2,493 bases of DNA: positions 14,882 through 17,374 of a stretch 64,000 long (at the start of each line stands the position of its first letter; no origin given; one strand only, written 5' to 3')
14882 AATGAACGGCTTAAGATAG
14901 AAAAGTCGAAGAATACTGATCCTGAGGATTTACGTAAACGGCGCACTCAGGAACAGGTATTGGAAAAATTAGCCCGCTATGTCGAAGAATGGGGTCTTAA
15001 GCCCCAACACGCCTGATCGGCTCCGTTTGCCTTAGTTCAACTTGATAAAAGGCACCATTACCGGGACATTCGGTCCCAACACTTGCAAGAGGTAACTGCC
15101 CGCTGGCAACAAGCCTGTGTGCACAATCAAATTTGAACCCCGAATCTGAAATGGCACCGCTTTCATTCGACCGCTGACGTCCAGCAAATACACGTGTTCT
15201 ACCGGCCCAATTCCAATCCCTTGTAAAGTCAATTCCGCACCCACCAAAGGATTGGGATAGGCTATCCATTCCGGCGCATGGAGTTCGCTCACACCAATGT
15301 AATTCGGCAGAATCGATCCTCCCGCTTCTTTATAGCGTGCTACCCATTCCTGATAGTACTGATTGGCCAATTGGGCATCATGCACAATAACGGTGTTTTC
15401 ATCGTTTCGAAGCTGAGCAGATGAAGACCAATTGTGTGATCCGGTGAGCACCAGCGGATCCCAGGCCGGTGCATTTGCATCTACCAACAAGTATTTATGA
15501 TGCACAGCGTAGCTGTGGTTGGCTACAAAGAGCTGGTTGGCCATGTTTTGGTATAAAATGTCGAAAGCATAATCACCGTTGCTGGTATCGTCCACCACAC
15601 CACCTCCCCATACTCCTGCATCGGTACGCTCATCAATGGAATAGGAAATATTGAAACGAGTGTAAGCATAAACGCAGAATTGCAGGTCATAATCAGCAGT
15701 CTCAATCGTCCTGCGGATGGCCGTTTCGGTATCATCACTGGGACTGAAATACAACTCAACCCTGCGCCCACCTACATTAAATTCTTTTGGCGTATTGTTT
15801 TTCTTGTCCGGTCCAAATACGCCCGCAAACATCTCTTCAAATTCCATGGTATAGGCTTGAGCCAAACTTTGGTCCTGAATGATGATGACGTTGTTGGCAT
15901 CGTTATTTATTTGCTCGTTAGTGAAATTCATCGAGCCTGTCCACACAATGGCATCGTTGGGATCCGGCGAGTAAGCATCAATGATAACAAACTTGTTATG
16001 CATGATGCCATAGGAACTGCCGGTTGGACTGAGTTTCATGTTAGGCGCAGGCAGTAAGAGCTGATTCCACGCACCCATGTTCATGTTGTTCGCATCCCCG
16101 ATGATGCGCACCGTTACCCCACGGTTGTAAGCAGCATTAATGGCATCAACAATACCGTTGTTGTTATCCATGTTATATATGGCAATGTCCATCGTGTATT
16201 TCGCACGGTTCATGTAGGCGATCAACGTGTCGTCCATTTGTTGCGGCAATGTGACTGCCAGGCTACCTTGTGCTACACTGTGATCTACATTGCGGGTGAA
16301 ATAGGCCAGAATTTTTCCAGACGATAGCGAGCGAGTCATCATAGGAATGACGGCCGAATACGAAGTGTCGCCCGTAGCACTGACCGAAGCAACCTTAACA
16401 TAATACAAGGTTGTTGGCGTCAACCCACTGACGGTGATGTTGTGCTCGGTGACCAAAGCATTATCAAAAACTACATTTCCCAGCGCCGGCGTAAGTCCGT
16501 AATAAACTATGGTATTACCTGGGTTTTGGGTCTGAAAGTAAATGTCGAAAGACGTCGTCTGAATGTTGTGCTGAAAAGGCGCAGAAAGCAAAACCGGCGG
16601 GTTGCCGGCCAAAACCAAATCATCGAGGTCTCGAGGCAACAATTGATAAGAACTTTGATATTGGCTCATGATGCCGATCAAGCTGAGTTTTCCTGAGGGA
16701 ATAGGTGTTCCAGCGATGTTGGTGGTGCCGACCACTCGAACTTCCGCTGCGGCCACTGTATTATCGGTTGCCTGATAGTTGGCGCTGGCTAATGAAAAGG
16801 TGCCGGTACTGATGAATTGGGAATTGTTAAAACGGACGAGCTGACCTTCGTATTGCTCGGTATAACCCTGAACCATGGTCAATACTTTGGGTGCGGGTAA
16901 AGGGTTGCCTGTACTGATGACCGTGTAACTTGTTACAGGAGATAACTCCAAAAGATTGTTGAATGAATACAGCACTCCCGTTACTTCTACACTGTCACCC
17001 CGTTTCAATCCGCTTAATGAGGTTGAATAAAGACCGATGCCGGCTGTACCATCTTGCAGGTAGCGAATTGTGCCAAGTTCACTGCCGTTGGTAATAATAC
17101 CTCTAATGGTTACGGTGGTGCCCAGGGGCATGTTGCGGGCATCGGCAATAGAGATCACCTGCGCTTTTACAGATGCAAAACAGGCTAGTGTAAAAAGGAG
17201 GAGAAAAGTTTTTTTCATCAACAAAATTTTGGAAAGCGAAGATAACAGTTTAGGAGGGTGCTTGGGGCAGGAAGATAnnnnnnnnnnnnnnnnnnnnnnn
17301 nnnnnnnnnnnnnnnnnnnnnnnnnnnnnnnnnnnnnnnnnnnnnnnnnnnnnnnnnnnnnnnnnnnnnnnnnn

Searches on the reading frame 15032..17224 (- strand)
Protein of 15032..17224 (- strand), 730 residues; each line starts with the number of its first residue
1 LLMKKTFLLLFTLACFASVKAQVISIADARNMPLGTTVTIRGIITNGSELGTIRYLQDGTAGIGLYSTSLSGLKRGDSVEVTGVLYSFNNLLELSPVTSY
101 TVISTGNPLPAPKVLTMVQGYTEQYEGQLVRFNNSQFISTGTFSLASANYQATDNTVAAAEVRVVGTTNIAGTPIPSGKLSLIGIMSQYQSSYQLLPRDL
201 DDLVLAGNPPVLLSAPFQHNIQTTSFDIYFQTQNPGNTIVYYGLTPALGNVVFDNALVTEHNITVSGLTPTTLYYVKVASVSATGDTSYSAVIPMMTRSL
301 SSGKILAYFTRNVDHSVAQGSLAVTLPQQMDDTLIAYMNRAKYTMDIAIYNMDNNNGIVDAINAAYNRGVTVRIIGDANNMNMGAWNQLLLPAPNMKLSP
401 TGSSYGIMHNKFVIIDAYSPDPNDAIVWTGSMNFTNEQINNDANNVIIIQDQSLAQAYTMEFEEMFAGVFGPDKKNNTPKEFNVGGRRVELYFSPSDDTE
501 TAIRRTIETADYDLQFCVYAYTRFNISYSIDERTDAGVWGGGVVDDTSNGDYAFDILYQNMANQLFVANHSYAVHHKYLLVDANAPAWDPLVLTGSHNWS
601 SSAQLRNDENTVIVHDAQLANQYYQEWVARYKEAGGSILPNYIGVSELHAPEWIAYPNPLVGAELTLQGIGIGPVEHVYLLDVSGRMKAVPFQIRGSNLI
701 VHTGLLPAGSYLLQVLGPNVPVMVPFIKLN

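Call 69: search_protein_families(library=pfam, proteins=[window:15032-17224:-], max_evalue=0.0001)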
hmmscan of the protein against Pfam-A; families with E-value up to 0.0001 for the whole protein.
window:15032-17224:- (730 aa): 3 families
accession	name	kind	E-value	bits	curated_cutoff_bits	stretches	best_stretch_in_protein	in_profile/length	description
PF13091.12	PLDc_2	-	3.1e-34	118.1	27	2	334-465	1-131/132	PLD-like domain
PF18942.5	DUF5689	-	1.4e-13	51.6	28.6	1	21-202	11-216/217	Family of unknown function (DUF5689)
PF00041.27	fn3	-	8.4e-06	26.4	25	1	218-293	24-81/84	Fibronectin type III domain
